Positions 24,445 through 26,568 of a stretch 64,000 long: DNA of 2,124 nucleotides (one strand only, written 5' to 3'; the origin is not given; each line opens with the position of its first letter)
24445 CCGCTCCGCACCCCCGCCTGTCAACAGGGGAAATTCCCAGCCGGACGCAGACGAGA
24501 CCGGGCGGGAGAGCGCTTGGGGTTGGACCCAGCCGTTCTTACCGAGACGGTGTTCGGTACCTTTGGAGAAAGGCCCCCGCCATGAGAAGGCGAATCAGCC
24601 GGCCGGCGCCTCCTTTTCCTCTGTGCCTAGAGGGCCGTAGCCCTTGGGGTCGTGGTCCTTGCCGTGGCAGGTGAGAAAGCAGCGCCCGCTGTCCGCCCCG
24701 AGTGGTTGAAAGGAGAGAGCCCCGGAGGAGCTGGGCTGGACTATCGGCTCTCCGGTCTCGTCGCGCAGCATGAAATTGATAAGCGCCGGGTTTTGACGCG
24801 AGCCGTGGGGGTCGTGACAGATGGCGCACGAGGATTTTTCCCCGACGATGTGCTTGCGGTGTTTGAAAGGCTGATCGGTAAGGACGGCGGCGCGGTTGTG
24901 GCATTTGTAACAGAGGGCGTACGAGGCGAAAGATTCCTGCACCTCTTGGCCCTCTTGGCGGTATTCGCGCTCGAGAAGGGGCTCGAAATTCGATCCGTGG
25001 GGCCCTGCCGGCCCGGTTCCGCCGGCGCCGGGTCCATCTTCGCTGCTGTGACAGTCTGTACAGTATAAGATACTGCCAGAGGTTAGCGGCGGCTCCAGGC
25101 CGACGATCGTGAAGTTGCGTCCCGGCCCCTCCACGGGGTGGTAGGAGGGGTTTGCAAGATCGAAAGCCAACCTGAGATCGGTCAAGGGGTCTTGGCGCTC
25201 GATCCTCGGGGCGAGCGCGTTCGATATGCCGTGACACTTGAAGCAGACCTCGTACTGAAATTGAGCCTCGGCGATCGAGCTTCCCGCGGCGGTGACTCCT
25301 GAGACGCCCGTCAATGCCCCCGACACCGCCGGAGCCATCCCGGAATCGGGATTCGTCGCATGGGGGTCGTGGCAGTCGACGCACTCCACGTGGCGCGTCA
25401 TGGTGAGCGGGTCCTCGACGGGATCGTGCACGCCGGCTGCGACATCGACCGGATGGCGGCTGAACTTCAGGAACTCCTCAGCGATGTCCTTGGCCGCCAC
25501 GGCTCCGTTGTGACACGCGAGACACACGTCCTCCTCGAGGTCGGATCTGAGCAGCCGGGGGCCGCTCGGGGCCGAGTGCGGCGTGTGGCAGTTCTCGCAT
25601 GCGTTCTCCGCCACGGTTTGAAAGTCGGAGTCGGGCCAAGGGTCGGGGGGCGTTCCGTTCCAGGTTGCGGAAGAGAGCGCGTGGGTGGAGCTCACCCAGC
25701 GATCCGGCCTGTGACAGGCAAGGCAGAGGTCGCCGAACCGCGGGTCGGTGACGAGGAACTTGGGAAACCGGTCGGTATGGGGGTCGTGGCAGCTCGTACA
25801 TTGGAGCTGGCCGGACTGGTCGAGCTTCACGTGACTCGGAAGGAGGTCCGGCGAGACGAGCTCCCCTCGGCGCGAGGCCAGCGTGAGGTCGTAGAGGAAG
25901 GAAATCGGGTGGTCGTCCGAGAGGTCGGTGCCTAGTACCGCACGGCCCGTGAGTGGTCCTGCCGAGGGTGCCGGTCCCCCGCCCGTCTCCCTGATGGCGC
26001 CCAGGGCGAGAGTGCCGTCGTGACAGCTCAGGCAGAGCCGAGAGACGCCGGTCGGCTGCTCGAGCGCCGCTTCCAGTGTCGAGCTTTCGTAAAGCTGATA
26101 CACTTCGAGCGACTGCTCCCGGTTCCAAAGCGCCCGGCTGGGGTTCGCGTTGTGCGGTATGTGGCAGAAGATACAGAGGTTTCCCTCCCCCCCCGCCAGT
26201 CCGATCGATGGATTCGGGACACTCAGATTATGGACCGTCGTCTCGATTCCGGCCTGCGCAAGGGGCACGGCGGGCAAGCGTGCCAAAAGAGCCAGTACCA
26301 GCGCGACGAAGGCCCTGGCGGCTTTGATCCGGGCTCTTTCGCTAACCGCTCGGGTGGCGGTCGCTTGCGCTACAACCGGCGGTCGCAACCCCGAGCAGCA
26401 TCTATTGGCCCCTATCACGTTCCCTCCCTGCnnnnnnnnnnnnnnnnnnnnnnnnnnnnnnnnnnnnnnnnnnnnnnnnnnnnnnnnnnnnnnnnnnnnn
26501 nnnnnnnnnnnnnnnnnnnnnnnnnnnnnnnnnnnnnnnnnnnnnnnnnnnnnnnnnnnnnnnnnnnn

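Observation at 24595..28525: Outer-membrane beta-barrel co-transcribed with an 11-12-haem cytochrome: a candidate porin-cytochrome electron conduit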

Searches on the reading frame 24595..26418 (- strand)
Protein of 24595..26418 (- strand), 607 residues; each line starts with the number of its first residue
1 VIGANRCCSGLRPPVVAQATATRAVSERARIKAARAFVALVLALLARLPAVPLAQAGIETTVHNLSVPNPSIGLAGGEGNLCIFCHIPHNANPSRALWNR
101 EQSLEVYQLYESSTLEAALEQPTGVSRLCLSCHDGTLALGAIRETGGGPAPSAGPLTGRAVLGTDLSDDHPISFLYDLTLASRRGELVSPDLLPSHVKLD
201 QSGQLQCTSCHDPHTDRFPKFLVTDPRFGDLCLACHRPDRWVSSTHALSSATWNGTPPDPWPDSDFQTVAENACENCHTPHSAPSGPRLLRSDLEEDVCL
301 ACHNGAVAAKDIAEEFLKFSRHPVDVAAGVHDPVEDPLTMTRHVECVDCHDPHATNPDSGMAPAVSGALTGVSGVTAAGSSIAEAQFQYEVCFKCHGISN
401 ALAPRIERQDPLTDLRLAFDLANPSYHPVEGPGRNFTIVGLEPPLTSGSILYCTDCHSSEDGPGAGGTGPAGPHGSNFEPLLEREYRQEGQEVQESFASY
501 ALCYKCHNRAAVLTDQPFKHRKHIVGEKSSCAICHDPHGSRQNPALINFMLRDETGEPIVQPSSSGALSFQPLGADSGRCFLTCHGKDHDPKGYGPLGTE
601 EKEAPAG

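Call 4: search_protein_families(library=pfam, proteins=[window:24595-26418:-], max_evalue=0.01)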
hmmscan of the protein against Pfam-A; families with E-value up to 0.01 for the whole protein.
window:24595-26418:- (607 aa): 4 families
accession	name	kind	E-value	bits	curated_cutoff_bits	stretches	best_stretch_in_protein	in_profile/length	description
PF09699.15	Paired_CXXCH_1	-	1.2e-31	108.5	20.6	4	206-239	8-39/41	Doubled CXXCH motif (Paired_CXXCH_1)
PF14522.11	Cytochrome_C7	-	3.7e-13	49.5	24.8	1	268-350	9-66/67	Cytochrome c7 and related cytochrome c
PF22113.1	Mtrc-MtrF_II-IV_dom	-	1.7e-11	44.4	30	1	268-398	3-129/176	Outer membrane cytochrome MtrC/MtrF-like, domains II/IV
PF14537.11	Cytochrom_c3_2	-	1.4e-10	41.9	25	2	203-304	5-79/79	Cytochrome c3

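Call 5: search_protein_families(library=ncbifam, proteins=[window:24595-26418:-], max_evalue=0.01)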
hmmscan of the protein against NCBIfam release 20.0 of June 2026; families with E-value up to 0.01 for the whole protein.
window:24595-26418:- (607 aa): 8 families
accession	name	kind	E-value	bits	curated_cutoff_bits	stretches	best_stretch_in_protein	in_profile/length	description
TIGR01905.1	paired_CXXCH_1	subfamily_domain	2.9e-25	87.9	25.2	3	269-306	4-39/41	doubled CXXCH domain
NF041028.1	decahem_GSU2203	exception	1e-17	64.4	325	3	193-237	164-208/317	GSU2203 family decaheme c-type cytochrome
TIGR03508.1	decahem_SO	subfamily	2.7e-16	59.8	192.2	3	491-552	108-167/258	DmsE family decaheme c-type cytochrome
NF045713.1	CxxCH_16_HmcA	equivalog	2.1e-05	23.3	400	1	207-356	114-239/541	sulfate respiration complex hexadecaheme cytochrome HmcA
TIGR03507.1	decahem_SO1788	subfamily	7.2e-05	21.4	209.3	0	497-541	486-523/672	OmcA/MtrC family decaheme c-type cytochrome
TIGR03153.1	cytochr_NrfH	equivalog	0.0016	18.5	134.2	0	82-136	55-112/138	cytochrome c nitrite reductase small subunit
NF008659.0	PRK11659.1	equivalog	0.0024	17.6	184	1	296-397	46-118/188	cytochrome c nitrite reductase pentaheme subunit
TIGR03146.1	cyt_nit_nrfB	equivalog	0.0037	17.5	166.6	1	296-458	11-142/145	cytochrome c nitrite reductase pentaheme subunit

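Call 12: search_solved_structures(query=window:24595-26418:-, max_evalue=1, show_alignments=1)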
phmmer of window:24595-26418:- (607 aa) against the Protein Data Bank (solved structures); distinct sequences matched with E-value up to 1: 4.
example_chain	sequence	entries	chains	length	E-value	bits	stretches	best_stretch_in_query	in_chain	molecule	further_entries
7tfs_A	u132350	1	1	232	1.3e-23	86.8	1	35-237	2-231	Cytochrome c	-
9yuq_N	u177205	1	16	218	9.7e-17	64.1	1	40-237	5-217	Putative multiheme cytochrome c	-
6qvm_A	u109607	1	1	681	0.00051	22.1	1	232-399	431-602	Multiheme cytochrome cf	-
6lod_A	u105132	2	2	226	0.29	13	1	205-258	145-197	MULTIHEME_CYTC domain-containing protein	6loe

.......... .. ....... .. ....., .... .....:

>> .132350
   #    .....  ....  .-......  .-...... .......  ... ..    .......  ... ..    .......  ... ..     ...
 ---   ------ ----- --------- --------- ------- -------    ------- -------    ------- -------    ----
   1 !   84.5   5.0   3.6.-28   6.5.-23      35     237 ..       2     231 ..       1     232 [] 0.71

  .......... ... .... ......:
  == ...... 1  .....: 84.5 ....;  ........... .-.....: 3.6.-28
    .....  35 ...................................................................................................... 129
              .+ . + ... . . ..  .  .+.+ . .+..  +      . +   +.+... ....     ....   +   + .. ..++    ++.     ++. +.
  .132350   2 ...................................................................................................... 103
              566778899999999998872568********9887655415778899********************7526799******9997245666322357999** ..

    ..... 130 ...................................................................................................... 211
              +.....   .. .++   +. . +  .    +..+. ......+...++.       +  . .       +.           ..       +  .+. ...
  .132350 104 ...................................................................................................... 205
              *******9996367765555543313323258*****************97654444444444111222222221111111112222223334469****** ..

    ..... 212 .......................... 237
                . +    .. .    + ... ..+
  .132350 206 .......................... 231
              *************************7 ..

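Call 22: find_homologous_proteins(query=window:24595-26418:-, max_evalue=0.00001)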
Query window:24595-26418:- (607 aa): 5900 proteins with E <= 0.00001 among 8000 candidates; the best 120 are listed.
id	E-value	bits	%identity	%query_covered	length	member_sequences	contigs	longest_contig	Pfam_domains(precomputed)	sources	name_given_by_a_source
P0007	0.0e+0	1251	90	98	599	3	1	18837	PF09699.16,PF14537.12,PF14522.12,PF22113.2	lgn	-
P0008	1.2e-221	756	60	90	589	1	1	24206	PF09699.16,PF14537.12,PF14522.12,PF22113.2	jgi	jgi:predicted CXXCH cytochrome family protein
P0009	2.8e-219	748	59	90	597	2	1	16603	PF09699.16,PF14537.12,PF14522.12,PF22113.2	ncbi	-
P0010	2.4e-214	732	56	99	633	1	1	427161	PF09699.16,PF14537.12,PF22678.2,PF14522.12,PF22113.2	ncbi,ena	-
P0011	5.4e-208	711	56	93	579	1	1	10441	PF09699.16,PF14537.12,PF22678.2,PF14522.12,PF22113.2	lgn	-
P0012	8.5e-208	710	57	91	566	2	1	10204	PF09699.16,PF14537.12,PF22678.2,PF14522.12,PF22113.2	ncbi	-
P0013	1.1e-207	710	57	88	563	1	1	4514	PF09699.16,PF14537.12,PF22678.2,PF14522.12,PF22113.2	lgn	-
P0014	1.2e-205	703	58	90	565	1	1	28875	PF09699.16,PF14537.12,PF22678.2,PF14522.12,PF22113.2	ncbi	-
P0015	1.9e-205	702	55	93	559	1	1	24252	PF09699.16,PF14537.12,PF14522.12,PF22113.2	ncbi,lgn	-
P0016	2.0e-205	702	55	93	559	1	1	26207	PF09699.16,PF14537.12,PF14522.12,PF22113.2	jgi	jgi:predicted CXXCH cytochrome family protein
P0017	2.0e-205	702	55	93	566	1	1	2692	PF09699.16,PF14537.12,PF24734.2,PF14522.12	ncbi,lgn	-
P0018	1.0e-204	700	56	90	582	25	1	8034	PF09699.16,PF14537.12,PF22678.2,PF14522.12,PF22113.2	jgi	-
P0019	2.4e-204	699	56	93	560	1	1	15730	PF09699.16,PF14537.12,PF14522.12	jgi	jgi:predicted CXXCH cytochrome family protein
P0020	2.6e-204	699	56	93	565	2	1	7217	PF09699.16,PF14537.12,PF22678.2,PF14522.12,PF22113.2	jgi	-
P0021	1.9e-203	696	54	92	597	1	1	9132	PF09699.16,PF14537.12,PF14522.12,PF22113.2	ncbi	-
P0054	1.2e-196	673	52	93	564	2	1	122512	PF09699.16,PF14537.12,PF14522.12,PF22113.2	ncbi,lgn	-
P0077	1.2e-193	663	53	91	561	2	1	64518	PF09699.16,PF14537.12,PF22678.2,PF14522.12,PF22113.2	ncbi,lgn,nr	ncbi:MAG: hypothetical protein HY615_05655 [Candidatus Rokubacteria bacterium]|nr:hypothetical prote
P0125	1.3e-189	650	54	91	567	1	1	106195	PF09699.16,PF14537.12,PF22678.2,PF14522.12,PF22113.2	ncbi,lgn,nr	ncbi:MAG: cytochrome c3 family protein [Candidatus Omnitrophica bacterium]|nr:cytochrome c3 family p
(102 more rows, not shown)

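Call 23: find_encoding_contigs(protein=P0077, flank=10000, max_places=1)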
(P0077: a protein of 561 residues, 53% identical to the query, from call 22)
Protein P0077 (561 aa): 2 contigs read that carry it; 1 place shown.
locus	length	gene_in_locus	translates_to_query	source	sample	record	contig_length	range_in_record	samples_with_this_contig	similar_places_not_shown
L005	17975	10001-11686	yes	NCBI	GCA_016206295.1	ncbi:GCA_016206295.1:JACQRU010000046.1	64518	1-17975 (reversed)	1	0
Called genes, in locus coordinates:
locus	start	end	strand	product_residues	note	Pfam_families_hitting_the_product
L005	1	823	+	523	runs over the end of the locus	PF00672:HAMP, PF00512:HisKA, PF02518:HATPase_c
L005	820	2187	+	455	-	PF00072:Response_reg, PF00158:Sigma54_activat, PF14532:Sigma54_activ_2, PF00004:AAA (faint), PF07728:AAA_5, PF25601:AAA_lid_14, PF02954:HTH_8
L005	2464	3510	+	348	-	PF17170:DUF5128 (faint), PF01731:Arylesterase (faint), PF25021:TEN_NHL (faint), PF06739:SBBP (faint), PF08450:SGL (weak), PF22807:TrAA12 (faint), PF01436:NHL (weak)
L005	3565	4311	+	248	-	PF14522:Cytochrome_C7 (faint), PF22113:Mtrc-MtrF_II-IV_dom (faint), PF09699:Paired_CXXCH_1 (faint)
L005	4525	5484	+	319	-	PF13442:Cytochrome_CBB3, PF00034:Cytochrom_C, PF13442:Cytochrome_CBB3, PF00034:Cytochrom_C (weak)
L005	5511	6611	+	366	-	PF02085:Cytochrom_CIII (faint), PF14522:Cytochrome_C7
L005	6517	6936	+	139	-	PF14522:Cytochrome_C7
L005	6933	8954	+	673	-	-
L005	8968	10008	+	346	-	PF08450:SGL (weak), PF01731:Arylesterase (faint), PF25021:TEN_NHL (weak), PF17170:DUF5128 (weak), PF01436:NHL (weak)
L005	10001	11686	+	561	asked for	PF22678:Cytochrom_c_NrfB-like (faint), PF14522:Cytochrome_C7 (faint), PF14537:Cytochrom_c3_2 (faint), PF09699:Paired_CXXCH_1, PF22113:Mtrc-MtrF_II-IV_dom (weak)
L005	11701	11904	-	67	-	-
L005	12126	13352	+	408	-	-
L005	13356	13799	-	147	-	PF00581:Rhodanese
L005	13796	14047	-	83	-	PF09851:SHOCT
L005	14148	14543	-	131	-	-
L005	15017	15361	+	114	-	PF13466:STAS_2 (weak)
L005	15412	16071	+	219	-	PF02508:Rnf-Nqr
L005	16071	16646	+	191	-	PF02508:Rnf-Nqr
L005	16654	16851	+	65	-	-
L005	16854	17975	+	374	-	PF00403:HMA, PF00122:E1-E2_ATPase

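Call 24: find_encoding_contigs(protein=P0125, flank=10000, max_places=1)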
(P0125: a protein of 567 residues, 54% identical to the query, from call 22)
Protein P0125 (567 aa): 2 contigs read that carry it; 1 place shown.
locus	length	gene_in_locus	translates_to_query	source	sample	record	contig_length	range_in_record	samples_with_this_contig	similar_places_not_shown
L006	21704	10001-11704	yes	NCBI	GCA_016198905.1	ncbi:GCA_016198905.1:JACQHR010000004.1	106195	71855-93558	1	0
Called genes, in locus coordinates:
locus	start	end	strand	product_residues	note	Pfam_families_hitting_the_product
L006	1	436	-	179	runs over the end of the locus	-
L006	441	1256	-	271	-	PF14522:Cytochrome_C7 (faint), PF14537:Cytochrom_c3_2 (faint), PF09699:Paired_CXXCH_1 (weak)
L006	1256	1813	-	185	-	-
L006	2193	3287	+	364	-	PF05201:GlutR_N, PF01488:Shikimate_DH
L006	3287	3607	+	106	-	-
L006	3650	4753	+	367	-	PF01731:Arylesterase (faint), PF06739:SBBP (faint), PF08450:SGL (weak), PF17170:DUF5128 (faint), PF25021:TEN_NHL (faint), PF01436:NHL (weak)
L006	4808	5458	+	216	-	PF14537:Cytochrom_c3_2 (faint), PF14522:Cytochrome_C7 (faint), PF09699:Paired_CXXCH_1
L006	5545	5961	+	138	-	PF12760:Zn_ribbon_IS1595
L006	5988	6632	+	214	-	PF14522:Cytochrome_C7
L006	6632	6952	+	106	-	PF14522:Cytochrome_C7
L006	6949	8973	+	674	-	-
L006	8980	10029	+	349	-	PF01731:Arylesterase (faint), PF25021:TEN_NHL (faint), PF08450:SGL (faint), PF17170:DUF5128 (faint), PF01436:NHL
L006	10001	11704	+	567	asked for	PF14522:Cytochrome_C7 (faint), PF22113:Mtrc-MtrF_II-IV_dom (faint), PF22678:Cytochrom_c_NrfB-like (faint), PF14537:Cytochrom_c3_2 (faint), PF09699:Paired_CXXCH_1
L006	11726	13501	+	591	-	PF05140:ResB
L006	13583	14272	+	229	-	PF01902:Diphthami_syn_2_N, PF28410:Diphthami_syn_2_C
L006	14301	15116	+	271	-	PF00561:Abhydrolase_1, PF00975:Thioesterase (weak), PF12697:Abhydrolase_6, PF12146:Hydrolase_4, PF03096:Ndr, PF06821:Ser_hydrolase (faint), PF20408:Abhydrolase_11 (faint)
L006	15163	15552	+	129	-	PF07681:DoxX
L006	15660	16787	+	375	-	-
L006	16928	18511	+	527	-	PF00919:UPF0004, PF04055:Radical_SAM, PF01938:TRAM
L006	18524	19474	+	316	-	PF01745:IPT, PF01715:IPPT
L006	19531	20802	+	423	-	PF13167:GTP-bdg_N, PF00005:ABC_tran (faint), PF02492:cobW (faint), PF16360:GTP-bdg_M, PF00350:Dynamin_N (faint), PF01926:MMR_HSR1, PF02421:FeoB_N, PF19275:HflX_C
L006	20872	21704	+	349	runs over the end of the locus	PF01628:HrcA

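Call 25: find_encoding_contigs(protein=P0054, flank=10000, max_places=1)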
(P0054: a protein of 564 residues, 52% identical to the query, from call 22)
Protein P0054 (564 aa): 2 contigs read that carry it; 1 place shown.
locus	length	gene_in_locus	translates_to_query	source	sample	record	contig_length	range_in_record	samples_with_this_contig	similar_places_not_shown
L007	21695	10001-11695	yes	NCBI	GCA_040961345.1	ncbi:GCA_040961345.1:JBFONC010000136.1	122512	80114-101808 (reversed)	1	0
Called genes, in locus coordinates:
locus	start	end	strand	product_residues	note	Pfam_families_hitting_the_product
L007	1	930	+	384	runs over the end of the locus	PF17170:DUF5128 (faint), PF01731:Arylesterase (faint), PF08450:SGL (weak), PF22807:TrAA12 (faint), PF25021:TEN_NHL (faint), PF06739:SBBP (faint), PF01436:NHL (weak)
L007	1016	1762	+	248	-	PF22113:Mtrc-MtrF_II-IV_dom (faint), PF09699:Paired_CXXCH_1 (weak)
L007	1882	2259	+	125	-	PF12760:Zn_ribbon_IS1595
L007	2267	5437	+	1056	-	PF13371:TPR_9 (faint), PF01564:Spermine_synth, PF13424:TPR_12 (weak), PF13432:TPR_16 (weak), PF00515:TPR_1 (weak), PF07719:TPR_2 (weak), PF13414:TPR_11, PF00515:TPR_1 (weak), +7 more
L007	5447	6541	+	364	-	PF02085:Cytochrom_CIII (faint), PF14522:Cytochrome_C7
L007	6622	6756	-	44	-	-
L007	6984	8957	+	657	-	-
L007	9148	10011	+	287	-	PF08450:SGL (faint), PF01731:Arylesterase (faint), PF25021:TEN_NHL (faint), PF01436:NHL, PF17170:DUF5128 (weak), PF01436:NHL (weak)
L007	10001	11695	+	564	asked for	PF14522:Cytochrome_C7 (faint), PF22113:Mtrc-MtrF_II-IV_dom (faint), PF09699:Paired_CXXCH_1 (weak), PF14537:Cytochrom_c3_2 (weak), PF09699:Paired_CXXCH_1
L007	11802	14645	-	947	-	PF13435:Cytochrome_C554 (faint), PF22113:Mtrc-MtrF_II-IV_dom (faint), PF09699:Paired_CXXCH_1 (faint), PF14522:Cytochrome_C7 (faint), PF18911:PKD_4 (faint)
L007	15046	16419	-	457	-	PF00072:Response_reg, PF00158:Sigma54_activat, PF14532:Sigma54_activ_2, PF00004:AAA (faint), PF07728:AAA_5, PF25601:AAA_lid_14, PF02954:HTH_8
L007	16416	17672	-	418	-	PF00512:HisKA, PF02518:HATPase_c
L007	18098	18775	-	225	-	PF03379:CcmB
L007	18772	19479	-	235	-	PF00005:ABC_tran, PF13304:AAA_21 (faint)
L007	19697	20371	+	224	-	PF05552:MS_channel_1st_1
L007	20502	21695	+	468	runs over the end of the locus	PF00180:Iso_dh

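Call 64: predict_structure(alignment_id=A5)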
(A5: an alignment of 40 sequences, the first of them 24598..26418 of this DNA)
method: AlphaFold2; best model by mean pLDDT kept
length: 607 residues; sequences in the alignment: 40
mean_pLDDT: 42.8   pTM: 0.25
mean pLDDT of the five models: 42.8, 40.8, 40.2, 38.8, 37.7
residues with pLDDT >= 90: 0; 70-90: 35; 50-70: 140; < 50: 432
segments of 3 or more residues with pLDDT < 50: 1-12, 15-24, 50-227, 229-236, 279-294, 317-368, 395-439, 443-488, 490-504, 529-556, 574-577, 597-607
pLDDT, mean of each block of 10 residues (from residue 1): 41 45 51 74 71 38 32 33 27 26 24 26 27 27 30 29 28 35 37 45 39 33 43 47 69 65 67 57 33 52 62 56 30 34 36 31 40 57 61 45 31 27 28 39 45 36 32 31 44 43 50 54 53 40 32 46 62 51 68 55 44
secondary structure, 60 per line:
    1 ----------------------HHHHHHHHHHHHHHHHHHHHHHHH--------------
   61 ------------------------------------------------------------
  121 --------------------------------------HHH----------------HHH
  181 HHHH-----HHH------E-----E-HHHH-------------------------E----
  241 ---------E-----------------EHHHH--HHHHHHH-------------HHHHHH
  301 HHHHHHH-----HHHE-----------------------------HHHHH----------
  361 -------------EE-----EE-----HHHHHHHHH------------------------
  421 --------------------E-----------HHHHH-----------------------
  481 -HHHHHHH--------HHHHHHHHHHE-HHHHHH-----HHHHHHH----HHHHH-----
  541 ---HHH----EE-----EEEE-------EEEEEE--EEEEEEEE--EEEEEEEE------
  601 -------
elements in order: H23-46 H178-184 H207-210 H269-272 H275-281 H295-307 H346-350 H388-396 H453-457 H482-488 H497-506 H509-514 H520-526 H531-535 E558-561 E569-574 E577-584 E587-594
